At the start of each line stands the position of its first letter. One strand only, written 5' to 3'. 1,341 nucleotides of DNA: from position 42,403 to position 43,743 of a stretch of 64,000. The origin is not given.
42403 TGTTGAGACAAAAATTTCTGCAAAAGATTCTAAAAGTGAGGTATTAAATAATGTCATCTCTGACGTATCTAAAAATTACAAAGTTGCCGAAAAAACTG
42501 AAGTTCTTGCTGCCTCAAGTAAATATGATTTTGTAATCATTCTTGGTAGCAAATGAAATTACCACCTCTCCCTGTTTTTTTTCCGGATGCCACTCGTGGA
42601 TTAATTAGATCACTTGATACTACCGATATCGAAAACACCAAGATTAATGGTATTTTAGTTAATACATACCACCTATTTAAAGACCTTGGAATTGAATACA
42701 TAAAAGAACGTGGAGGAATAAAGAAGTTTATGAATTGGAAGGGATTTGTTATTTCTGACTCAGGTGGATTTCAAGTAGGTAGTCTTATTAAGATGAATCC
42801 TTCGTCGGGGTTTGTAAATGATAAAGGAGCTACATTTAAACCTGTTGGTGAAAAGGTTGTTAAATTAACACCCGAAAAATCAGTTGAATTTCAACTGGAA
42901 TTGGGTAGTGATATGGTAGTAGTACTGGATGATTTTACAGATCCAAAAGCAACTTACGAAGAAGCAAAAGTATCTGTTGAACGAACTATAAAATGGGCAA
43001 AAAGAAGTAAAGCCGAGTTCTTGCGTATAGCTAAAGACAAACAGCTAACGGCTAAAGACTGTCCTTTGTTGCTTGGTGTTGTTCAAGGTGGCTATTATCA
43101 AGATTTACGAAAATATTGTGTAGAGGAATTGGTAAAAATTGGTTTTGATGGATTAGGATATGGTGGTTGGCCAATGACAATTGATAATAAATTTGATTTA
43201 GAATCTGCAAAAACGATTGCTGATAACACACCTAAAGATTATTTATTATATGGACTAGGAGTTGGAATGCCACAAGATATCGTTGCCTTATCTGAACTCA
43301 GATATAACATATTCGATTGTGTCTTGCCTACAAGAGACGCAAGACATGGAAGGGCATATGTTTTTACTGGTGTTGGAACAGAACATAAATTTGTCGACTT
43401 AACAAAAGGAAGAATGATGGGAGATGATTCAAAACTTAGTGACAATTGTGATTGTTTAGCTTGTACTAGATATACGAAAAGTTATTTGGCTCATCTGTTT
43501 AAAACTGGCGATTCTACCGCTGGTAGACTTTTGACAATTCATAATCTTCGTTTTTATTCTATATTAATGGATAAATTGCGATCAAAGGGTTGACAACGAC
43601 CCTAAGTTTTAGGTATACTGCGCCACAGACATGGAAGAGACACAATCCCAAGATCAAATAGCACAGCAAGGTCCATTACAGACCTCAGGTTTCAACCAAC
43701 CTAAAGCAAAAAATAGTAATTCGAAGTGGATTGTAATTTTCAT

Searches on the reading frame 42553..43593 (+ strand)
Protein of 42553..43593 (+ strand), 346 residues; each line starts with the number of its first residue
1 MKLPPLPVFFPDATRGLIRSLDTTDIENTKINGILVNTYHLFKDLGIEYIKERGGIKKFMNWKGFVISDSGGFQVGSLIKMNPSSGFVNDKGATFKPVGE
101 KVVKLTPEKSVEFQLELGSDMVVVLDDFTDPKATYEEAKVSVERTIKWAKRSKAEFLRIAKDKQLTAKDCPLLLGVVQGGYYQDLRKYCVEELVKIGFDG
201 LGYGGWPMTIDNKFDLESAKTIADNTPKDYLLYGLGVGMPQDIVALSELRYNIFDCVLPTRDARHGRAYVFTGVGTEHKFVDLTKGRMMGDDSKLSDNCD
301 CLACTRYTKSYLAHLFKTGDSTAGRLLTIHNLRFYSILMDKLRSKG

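Call 25: find_encoding_contigs(protein=window:42553-43593:+, flank=10000, max_places=10)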
Protein window:42553-43593:+ (346 aa): 1 contig read that carries it; 1 place shown.
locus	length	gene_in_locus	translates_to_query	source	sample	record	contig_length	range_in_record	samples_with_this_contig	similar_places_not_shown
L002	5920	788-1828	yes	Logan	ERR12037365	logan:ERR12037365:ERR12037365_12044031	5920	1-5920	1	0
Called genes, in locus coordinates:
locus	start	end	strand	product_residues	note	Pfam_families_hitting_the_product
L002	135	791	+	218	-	PF13399:LytR_C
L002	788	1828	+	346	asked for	PF01702:TGT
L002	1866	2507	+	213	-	PF13399:LytR_C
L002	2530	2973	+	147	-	-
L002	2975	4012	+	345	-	PF03462:PCRF, PF00472:RF-1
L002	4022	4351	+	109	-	-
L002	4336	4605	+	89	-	-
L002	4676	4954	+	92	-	PF03848:TehB (weak), PF13489:Methyltransf_23 (weak), PF08241:Methyltransf_11 (weak), PF13649:Methyltransf_25 (weak)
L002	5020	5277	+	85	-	-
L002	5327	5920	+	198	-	?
